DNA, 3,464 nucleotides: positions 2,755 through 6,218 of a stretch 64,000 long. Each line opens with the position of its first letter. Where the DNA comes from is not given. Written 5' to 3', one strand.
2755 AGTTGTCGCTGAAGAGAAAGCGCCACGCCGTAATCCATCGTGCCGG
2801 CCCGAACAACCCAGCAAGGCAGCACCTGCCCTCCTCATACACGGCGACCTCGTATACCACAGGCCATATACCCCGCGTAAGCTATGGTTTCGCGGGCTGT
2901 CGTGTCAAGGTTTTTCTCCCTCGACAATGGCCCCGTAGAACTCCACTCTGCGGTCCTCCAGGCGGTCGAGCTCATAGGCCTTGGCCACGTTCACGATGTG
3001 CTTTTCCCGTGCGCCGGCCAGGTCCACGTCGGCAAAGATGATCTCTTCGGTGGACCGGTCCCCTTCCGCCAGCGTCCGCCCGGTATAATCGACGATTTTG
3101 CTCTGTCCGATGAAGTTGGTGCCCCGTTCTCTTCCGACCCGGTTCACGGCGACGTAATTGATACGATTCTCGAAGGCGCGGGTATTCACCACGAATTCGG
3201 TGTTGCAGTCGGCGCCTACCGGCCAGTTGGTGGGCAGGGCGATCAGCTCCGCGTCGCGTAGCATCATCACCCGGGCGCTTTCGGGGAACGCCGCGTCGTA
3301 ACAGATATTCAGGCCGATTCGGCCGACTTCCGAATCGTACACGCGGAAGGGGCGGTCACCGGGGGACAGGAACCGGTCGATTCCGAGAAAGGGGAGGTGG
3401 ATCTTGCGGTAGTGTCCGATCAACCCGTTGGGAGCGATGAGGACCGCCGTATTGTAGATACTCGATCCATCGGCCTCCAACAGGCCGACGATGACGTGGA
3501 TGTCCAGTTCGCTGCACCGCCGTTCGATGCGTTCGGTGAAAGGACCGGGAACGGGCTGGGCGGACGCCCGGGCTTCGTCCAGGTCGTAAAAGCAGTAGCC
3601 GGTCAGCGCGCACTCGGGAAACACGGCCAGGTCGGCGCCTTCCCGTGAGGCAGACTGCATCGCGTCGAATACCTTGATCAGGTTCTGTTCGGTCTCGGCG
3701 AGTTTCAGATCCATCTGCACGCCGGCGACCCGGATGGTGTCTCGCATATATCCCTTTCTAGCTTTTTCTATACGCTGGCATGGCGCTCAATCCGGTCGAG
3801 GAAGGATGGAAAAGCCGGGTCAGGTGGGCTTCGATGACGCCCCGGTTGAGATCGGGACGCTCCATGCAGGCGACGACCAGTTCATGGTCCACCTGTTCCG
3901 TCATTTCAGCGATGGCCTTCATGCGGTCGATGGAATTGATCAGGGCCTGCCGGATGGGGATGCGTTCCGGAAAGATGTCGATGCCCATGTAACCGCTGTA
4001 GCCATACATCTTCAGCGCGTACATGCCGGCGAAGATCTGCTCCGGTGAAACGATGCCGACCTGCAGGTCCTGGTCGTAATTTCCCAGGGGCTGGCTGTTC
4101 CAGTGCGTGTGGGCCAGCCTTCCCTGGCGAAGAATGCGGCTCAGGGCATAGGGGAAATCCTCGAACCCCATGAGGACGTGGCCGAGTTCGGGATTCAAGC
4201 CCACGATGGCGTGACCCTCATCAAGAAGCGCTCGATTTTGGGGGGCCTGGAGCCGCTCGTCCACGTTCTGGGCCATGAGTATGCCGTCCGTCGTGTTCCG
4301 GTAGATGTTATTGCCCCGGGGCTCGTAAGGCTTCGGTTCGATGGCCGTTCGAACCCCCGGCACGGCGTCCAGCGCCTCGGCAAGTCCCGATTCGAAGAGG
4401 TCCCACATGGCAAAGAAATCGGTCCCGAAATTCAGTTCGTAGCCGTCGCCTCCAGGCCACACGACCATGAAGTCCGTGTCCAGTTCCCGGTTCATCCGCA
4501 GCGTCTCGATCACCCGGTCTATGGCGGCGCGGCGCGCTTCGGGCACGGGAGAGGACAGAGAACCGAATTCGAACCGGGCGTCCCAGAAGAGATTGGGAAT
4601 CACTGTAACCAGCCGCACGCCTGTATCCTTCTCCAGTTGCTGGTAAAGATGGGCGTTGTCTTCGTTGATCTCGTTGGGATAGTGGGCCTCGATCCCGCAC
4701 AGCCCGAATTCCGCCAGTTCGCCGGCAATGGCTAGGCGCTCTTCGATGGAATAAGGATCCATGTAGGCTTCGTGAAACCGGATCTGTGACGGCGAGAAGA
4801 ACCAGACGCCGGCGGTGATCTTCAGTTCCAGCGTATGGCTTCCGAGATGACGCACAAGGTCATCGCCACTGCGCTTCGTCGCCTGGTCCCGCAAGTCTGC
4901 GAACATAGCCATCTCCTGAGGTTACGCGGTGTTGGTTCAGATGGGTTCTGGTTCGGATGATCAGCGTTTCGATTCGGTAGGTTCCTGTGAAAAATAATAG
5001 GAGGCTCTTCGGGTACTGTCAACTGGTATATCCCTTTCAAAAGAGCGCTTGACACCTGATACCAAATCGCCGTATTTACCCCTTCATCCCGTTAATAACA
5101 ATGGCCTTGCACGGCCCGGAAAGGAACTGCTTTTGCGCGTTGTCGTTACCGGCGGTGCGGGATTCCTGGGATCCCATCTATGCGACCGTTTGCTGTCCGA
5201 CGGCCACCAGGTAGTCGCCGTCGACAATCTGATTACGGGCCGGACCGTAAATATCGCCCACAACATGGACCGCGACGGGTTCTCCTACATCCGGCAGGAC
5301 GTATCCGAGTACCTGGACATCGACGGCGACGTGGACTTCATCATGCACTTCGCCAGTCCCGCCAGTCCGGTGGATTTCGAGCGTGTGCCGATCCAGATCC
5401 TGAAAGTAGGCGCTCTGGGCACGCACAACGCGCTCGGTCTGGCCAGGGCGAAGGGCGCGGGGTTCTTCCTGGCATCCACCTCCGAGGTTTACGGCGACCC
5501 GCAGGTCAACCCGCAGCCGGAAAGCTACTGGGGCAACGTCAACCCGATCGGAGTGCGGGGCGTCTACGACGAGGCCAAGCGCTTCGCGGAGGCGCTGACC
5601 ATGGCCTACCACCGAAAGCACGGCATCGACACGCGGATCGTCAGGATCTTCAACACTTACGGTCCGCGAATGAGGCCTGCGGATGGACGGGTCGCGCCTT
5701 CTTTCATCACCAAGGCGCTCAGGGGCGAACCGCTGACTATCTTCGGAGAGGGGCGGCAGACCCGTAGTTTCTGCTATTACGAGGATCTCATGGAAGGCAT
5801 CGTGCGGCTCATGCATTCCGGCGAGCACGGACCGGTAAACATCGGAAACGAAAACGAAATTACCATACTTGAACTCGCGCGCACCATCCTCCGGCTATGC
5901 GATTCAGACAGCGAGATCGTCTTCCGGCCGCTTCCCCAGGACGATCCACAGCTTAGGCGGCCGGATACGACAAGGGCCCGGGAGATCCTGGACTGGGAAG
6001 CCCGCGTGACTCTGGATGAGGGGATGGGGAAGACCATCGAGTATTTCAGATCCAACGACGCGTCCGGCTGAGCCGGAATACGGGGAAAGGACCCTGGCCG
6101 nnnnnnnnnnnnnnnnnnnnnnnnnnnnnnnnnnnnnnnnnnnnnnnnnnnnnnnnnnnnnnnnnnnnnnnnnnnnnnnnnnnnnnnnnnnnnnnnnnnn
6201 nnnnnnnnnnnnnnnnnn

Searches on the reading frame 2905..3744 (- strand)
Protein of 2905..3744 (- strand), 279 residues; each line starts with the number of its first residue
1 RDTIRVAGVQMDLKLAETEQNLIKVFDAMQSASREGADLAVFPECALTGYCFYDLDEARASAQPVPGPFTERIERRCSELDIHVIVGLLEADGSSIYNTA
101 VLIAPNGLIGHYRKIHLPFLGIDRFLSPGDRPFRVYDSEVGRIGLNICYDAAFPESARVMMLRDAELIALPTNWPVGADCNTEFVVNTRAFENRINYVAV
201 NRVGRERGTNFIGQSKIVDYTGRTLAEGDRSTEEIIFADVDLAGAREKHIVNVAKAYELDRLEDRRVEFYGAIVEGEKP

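Call 26: search_protein_families(library=pfam, proteins=[window:2905-3744:-], max_evalue=0.00001)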
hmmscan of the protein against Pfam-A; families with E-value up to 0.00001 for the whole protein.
window:2905-3744:- (279 aa): 1 family
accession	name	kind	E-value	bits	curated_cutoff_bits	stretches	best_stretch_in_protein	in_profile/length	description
PF00795.27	CN_hydrolase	-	4.4e-53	180.7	23.2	1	5-247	1-253/256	Carbon-nitrogen hydrolase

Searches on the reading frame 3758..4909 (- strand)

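Call 26: search_protein_families(library=pfam, proteins=[window:3758-4909:-], max_evalue=0.00001)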
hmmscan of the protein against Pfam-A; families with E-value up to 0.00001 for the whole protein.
window:3758-4909:- (383 aa): 1 family
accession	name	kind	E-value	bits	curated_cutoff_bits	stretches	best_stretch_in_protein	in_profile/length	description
PF01261.30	AP_endonuc_2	-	1.5e-13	51.5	31.1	1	65-331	4-247/249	Xylose isomerase-like TIM barrel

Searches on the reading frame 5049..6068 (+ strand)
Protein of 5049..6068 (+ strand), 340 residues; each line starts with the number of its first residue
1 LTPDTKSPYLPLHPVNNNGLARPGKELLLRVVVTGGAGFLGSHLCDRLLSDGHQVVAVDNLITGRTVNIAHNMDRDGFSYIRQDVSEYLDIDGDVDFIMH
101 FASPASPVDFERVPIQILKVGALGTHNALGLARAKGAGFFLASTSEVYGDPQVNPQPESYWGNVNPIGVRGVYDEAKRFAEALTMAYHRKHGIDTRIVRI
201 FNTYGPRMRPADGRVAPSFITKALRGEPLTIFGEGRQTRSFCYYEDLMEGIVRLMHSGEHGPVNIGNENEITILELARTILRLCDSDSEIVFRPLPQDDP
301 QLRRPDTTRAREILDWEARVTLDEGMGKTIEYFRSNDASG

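Call 26: search_protein_families(library=pfam, proteins=[window:5049-6068:+], max_evalue=0.00001)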
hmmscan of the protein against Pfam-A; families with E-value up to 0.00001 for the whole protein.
window:5049-6068:+ (340 aa): 6 families
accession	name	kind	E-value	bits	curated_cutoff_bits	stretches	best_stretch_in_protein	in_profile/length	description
PF01370.27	Epimerase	-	9.9e-47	159.8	20.9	1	31-266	1-240/240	NAD dependent epimerase/dehydratase family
PF16363.11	GDP_Man_Dehyd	-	1.7e-42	146.5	27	1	33-328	2-331/332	GDP-mannose 4,6 dehydratase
PF01073.25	3Beta_HSD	-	3.9e-11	42.9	22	1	32-247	1-221/280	3-beta hydroxysteroid dehydrogenase/isomerase family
PF07993.18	NAD_binding_4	-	7.8e-09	35.5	20.1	0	90-213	84-214/258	Male sterility protein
PF02719.21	Polysacc_synt_2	-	1.5e-08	34.6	20.2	0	164-287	132-250/293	Polysaccharide biosynthesis protein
PF04321.23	RmlD_sub_bind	-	8.3e-08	32.1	27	1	30-298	2-244/287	RmlD substrate binding domain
